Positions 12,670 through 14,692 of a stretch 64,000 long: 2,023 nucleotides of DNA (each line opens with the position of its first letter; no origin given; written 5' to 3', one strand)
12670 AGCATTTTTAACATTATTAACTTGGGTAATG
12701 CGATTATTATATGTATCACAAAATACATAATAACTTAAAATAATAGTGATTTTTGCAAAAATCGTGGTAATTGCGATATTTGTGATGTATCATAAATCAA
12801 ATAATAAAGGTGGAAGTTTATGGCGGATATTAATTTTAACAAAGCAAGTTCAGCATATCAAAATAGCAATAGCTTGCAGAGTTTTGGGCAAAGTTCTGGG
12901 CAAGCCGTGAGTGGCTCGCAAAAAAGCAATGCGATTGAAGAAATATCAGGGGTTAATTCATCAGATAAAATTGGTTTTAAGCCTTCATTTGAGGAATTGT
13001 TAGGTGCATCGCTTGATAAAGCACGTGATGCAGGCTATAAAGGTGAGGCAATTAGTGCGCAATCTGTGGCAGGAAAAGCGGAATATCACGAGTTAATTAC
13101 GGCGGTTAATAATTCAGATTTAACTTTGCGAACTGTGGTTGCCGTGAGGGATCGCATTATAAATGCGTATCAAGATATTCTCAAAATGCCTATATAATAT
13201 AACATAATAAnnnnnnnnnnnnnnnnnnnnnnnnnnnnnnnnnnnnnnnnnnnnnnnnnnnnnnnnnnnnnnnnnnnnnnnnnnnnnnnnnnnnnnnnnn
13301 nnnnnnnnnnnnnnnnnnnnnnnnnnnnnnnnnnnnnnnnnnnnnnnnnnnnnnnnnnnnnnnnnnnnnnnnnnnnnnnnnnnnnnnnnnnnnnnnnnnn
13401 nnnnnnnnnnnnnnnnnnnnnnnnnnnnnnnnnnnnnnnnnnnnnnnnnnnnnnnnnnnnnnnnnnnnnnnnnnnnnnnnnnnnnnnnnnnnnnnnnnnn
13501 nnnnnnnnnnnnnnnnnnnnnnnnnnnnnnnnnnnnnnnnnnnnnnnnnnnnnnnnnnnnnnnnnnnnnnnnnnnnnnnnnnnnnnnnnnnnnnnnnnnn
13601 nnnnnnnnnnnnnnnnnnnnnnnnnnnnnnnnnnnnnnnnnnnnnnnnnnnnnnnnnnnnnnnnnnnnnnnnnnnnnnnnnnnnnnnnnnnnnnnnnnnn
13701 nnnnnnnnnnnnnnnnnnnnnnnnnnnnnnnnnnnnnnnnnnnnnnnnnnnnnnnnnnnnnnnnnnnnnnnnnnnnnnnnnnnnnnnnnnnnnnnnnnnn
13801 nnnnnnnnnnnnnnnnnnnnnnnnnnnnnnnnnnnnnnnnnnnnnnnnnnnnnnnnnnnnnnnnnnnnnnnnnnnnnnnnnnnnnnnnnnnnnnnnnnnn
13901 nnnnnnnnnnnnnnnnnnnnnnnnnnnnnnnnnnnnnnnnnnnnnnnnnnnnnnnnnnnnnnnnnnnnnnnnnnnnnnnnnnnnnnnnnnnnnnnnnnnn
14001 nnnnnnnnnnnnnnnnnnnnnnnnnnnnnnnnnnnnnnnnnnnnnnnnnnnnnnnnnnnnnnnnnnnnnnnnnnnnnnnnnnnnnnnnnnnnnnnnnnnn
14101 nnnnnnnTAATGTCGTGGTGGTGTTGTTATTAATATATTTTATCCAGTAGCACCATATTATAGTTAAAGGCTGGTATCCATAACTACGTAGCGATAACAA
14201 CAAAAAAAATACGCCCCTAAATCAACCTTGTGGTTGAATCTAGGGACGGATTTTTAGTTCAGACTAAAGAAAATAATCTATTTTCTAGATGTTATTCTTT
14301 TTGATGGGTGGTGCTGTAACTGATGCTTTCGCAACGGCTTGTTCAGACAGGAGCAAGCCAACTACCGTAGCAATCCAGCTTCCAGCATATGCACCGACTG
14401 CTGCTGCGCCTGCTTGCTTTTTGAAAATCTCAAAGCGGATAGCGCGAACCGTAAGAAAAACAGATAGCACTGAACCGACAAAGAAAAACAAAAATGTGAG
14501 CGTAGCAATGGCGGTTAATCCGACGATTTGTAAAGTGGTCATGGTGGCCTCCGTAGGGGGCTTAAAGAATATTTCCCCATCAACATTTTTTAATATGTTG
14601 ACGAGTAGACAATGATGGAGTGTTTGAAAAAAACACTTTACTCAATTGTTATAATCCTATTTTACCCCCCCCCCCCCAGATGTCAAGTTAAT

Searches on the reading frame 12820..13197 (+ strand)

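Call 10: search_protein_families(library=pfam, proteins=[window:12820-13197:+], max_evalue=0.01)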
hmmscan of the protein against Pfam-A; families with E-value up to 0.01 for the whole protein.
window:12820-13197:+ (125 aa): 1 family
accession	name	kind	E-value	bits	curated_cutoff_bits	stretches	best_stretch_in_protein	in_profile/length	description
PF02049.23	FliE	-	2.1e-16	60.3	22.4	1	54-125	17-89/89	Flagellar hook-basal body complex protein FliE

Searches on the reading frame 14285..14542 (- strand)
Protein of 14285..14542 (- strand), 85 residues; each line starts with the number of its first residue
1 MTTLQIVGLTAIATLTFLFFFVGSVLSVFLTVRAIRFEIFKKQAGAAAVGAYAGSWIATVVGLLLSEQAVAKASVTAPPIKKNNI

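Call 9: find_encoding_contigs(protein=window:14285-14542:-, flank=3000, max_places=10)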
Protein window:14285-14542:- (85 aa): 5 contigs read that carry it; 1 place shown.
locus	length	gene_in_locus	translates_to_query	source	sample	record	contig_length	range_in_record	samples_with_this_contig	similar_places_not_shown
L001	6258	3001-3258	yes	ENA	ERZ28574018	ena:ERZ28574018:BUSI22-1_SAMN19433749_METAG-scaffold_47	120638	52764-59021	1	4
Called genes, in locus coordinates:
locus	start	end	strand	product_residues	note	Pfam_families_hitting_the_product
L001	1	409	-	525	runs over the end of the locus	PF00389:2-Hacid_dh, PF02826:2-Hacid_dh_C, PF19304:PGDH_inter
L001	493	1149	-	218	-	PF01144:CoA_trans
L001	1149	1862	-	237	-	PF01144:CoA_trans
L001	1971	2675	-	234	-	PF04972:BON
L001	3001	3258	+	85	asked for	-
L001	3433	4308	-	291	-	PF13531:SBP_bac_11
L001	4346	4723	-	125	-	PF02049:FliE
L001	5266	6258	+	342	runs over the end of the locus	PF00089:Trypsin, PF13365:Trypsin_2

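Call 10: search_protein_families(library=pfam, proteins=[window:14285-14542:-], max_evalue=0.01)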
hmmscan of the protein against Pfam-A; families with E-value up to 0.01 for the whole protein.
window:14285-14542:- (85 aa): 0 families

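Call 13: find_homologous_proteins(query=window:14285-14542:-, max_evalue=0.001)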
Query window:14285-14542:- (85 aa): 1 proteins with E <= 0.001 among 16 candidates.
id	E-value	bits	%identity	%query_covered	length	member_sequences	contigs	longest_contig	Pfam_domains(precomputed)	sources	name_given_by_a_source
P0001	1.2e-43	163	100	100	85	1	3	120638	-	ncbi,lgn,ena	-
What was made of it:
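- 14285..14542 (-): 85-aa small membrane protein with two hydrophobic segments; an orphan with no known relatives. No homolog found in the word-seeded search of 5.8 billion clusters (call 13).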

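Call 15: list_cluster_members(proteins=[window:14285-14542:-, window:37001-37498:+, window:14868-15572:+, window:17134-18711:+])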
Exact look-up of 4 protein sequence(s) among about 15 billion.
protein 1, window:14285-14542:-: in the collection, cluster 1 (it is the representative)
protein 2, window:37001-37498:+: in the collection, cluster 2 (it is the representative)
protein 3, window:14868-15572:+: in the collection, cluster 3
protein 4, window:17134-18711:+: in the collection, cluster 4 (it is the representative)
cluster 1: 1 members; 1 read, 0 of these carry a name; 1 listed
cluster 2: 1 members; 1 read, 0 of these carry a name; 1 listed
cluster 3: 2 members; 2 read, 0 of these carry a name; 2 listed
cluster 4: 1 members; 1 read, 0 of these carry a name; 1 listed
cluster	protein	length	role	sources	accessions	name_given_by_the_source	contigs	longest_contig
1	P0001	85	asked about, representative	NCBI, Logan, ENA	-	-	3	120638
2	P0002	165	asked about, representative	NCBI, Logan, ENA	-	-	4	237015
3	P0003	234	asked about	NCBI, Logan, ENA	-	-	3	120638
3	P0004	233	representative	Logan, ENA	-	-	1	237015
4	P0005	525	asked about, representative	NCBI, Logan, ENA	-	-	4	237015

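Call 17: find_encoding_contigs(protein=P0004, flank=6000, max_places=10)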
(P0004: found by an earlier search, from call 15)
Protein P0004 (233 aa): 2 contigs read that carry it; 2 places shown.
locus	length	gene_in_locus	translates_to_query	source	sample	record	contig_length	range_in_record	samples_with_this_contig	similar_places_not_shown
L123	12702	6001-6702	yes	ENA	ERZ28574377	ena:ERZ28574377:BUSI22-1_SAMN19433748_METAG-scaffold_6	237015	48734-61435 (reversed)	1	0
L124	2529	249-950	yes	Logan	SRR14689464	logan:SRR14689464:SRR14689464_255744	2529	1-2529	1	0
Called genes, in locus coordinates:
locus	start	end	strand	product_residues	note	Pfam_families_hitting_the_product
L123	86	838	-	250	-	PF02578:Cu-oxidase_4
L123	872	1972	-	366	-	PF02636:Methyltransf_28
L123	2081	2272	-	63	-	-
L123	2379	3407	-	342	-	PF00089:Trypsin, PF13365:Trypsin_2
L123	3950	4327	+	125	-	PF02049:FliE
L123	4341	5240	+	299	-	PF13531:SBP_bac_11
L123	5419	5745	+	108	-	-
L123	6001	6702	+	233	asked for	PF04972:BON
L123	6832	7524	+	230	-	PF01144:CoA_trans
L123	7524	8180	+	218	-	PF01144:CoA_trans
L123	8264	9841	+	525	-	PF00389:2-Hacid_dh, PF02826:2-Hacid_dh_C, PF19304:PGDH_inter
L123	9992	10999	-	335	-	PF03739:LptF_LptG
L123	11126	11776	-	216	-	PF00923:TAL_FSA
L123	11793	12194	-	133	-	PF02823:ATP-synt_DE_N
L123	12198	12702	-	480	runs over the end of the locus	PF02874:ATP-synt_ab_N, PF00006:ATP-synt_ab, PF22919:ATP-synt_VA_C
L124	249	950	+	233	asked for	PF04972:BON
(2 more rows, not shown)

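Call 31: search_protein_families(library=ncbifam, proteins=[window:14285-14542:-], max_evalue=1)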
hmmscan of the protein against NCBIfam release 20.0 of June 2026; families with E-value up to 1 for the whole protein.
window:14285-14542:- (85 aa): 0 families

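Call 61: search_solved_structures(query=A4, max_evalue=1)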
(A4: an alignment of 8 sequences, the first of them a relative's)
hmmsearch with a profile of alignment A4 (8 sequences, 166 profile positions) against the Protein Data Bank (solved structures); distinct sequences matched with E-value up to 1: 2.
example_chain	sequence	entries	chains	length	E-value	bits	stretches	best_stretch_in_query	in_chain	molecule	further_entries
3nqr_A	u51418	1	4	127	0.46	13.7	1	105-158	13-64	Magnesium and cobalt efflux protein corC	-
5yz2_A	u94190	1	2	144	0.61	13.3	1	105-158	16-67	Magnesium and cobalt efflux protein CorC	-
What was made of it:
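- Tried and rejected: A profile search against PDB sequences found nothing below E = 0.4 (call 61).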

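Call 62: search_protein_families(library=pfam, alignment_id=A4, max_evalue=0.1)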
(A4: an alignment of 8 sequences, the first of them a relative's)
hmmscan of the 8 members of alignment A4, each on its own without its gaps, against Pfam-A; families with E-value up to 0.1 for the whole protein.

A. member 1, P0002 (165 aa): 1 family
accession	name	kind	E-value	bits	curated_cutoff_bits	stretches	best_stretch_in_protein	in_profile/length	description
PF10055.14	DUF2292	-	0.017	15.2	22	1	146-164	3-21/37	Uncharacterized small protein (DUF2292)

B. families by the number of members that match (of 8 scanned): 1 family
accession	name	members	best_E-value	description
PF10055.14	DUF2292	1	0.017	Uncharacterized small protein (DUF2292)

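Call 66: predict_structure(alignment_id=A4)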
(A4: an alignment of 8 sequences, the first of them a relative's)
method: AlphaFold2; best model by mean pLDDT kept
length: 165 residues; sequences in the alignment: 8
mean_pLDDT: 89.4   pTM: 0.86
mean pLDDT of the five models: 89.4, 88.6, 87.8, 86.3, 85.2
residues with pLDDT >= 90: 111; 70-90: 45; 50-70: 9; < 50: 0
segments of 3 or more residues with pLDDT < 50: none
pLDDT, mean of each block of 10 residues (from residue 1): 88 95 97 90 68 92 94 91 94 92 94 95 89 94 87 79 71
secondary structure, 60 per line:
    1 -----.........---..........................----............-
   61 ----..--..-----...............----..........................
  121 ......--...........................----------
elements in order: H6-14 H18-43 H48-59 H76-90 H95-126 H129-155

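Call 68: fold_search(model_id=the predicted structure, library=pdb)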
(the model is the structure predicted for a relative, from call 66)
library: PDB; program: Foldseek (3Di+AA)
matches with E <= 10: 230; with E <= 0.001: 0
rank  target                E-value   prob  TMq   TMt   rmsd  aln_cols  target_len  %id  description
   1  6b0f_A                1.5e+00  0.07  0.20  0.18  19.6       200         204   12  ESTROGEN RECEPTOR ALPHA LIGAND BINDING DOMAIN IN COMPLEX WITH LSZ102 (released 2018-04-04)
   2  5d8s_A                1.6e+00  0.14  0.27  0.28  13.0       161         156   15  2.55A resolution structure of BfrB (E85A) from Pseudomonas aeruginosa (released 2015-09-23)
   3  3isf_C                1.6e+00  0.11  0.24  0.25  12.7       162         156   14  Structure of non-mineralized Bfrb (as-isolated) from Pseudomonas aeruginosa to 2.07A Resolution (released 2010-02-02)
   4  4to9_A                1.6e+00  0.09  0.22  0.24  12.5       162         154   16  2.0A resolution structure of BfrB (N148L) from Pseudomonas aeruginosa (released 2015-02-11)
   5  2ch5_C                2.0e+00  0.07  0.19  0.12  16.0       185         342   11  Crystal structure of human N-acetylglucosamine kinase in complex with N-acetylglucosamine (released 2006-09-18)
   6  4v6b_AC               2.0e+00  0.05  0.19  0.19  16.9       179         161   12  Crystal structure of human ferritin Phe167SerfsX26 mutant. (released 2014-07-09)
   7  6h5i_At               2.0e+00  0.05  0.18  0.18  14.5       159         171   10  Single Particle Cryo-EM map of human Transferrin receptor 1 - H-Ferritin complex. (released 2019-03-27)
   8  4v6b_AD               2.1e+00  0.08  0.24  0.25  17.0       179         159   14  Crystal structure of human ferritin Phe167SerfsX26 mutant. (released 2014-07-09)
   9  4v6b_AJ               2.2e+00  0.10  0.26  0.26  13.2       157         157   14  Crystal structure of human ferritin Phe167SerfsX26 mutant. (released 2014-07-09)
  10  3kxu                  2.2e+00  0.08  0.24  0.25  16.9       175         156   15  Crystal structure of human ferritin FTL498InsTC pathogenic mutant (released 2010-02-09)
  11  4v6b_BD               2.3e+00  0.11  0.26  0.27  13.0       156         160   12  Crystal structure of human ferritin Phe167SerfsX26 mutant. (released 2014-07-09)
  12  4toa_I                2.3e+00  0.08  0.23  0.24  12.8       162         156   15  1.95A resolution structure of Iron Bound BfrB (N148L) from Pseudomonas aeruginosa (released 2015-02-11)
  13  4tod_A                2.3e+00  0.07  0.22  0.23  12.9       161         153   16  2.05A resolution structure of BfrB (D34F) from Pseudomonas aeruginosa (released 2015-02-11)
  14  4v6b_Bj               2.4e+00  0.09  0.26  0.27  13.7       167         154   14  Crystal structure of human ferritin Phe167SerfsX26 mutant. (released 2014-07-09)
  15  4dyy                  2.4e+00  0.04  0.17  0.16  14.4       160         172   11  Crystal Structure of the Cu-adduct of Human H-Ferritin variant MIC1 (released 2013-01-23)
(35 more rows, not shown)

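Call 77: search_protein_families(library=padloc, proteins=[window:14285-14542:-], max_evalue=0.1)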
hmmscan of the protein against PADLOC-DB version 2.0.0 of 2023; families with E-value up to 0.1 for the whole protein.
window:14285-14542:- (85 aa): 0 families
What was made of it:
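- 14285..14542 (-): No Pfam, NCBIfam or PADLOC hit (calls 10, 31, 77).
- Tried and rejected: There were no Pfam, NCBIfam or PADLOC hits for the 85-aa and 165-aa proteins (calls 10, 31, 77).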

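Call 78: fold_search(model_id=the predicted structure, library=viral)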
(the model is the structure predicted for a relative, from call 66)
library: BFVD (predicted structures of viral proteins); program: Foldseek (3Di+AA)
matches with E <= 10: 110; with E <= 0.001: 0
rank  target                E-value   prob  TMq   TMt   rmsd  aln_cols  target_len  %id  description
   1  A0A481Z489            6.1e-01  0.18  0.28  0.23  14.8       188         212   12  Uncharacterized protein [Pithovirus LCPAC102]
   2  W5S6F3                9.1e-01  0.20  0.28  0.21  12.4       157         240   11  Uncharacterized protein [Pithovirus sibericum]
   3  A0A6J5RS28            9.1e-01  0.14  0.25  0.27  14.0       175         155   12  Dps DNA-binding ferritin-like protein (Oxidative damage protectant) [uncultured Caudovirales phage]
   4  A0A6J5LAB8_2          1.4e+00  0.08  0.25  0.09  15.7       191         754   11  ParB/Sulfiredoxin [uncultured Caudovirales phage]
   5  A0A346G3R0            1.6e+00  0.15  0.28  0.35  11.9       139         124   13  (no name in the UniProt tables at hand)
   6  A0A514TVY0            1.7e+00  0.06  0.19  0.15  14.7       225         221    9  Uncharacterized protein [Aeromonas phage D6]
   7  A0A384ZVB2            1.8e+00  0.09  0.24  0.17  15.0       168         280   10  (no name in the UniProt tables at hand)
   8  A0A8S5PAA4            1.9e+00  0.07  0.22  0.15  14.2       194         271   15  Uncharacterized protein [Siphoviridae sp. ctCeQ13]
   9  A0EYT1                2.0e+00  0.05  0.18  0.19  17.6       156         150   10  Putative 18.5 kDa protein [Ectropis obliqua nucleopolyhedrovirus]
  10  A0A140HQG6            2.1e+00  0.08  0.23  0.24  19.2       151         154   12  Uncharacterized protein [Lymantria dispar multicapsid nuclear polyhedrosis virus]
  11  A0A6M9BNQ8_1          3.3e+00  0.04  0.18  0.06  15.2       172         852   14  Genome polyprotein (Fragment) [Forsythia suspensa picorna-like virus]
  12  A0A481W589            3.4e+00  0.09  0.29  0.30  16.1       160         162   14  Uncharacterized protein [Pseudomonas phage Psa21]
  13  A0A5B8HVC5            3.4e+00  0.06  0.23  0.21  13.3       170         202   12  TLC domain-containing protein [Mimiviridae sp. ChoanoV1]
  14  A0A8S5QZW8            3.4e+00  0.04  0.20  0.19  14.7       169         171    8  DNA-directed RNA polymerase subunit alpha [Myoviridae sp. cteBs22]
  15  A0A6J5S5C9            3.6e+00  0.12  0.19  0.21  10.1        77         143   13  Uncharacterized protein [uncultured Caudovirales phage]
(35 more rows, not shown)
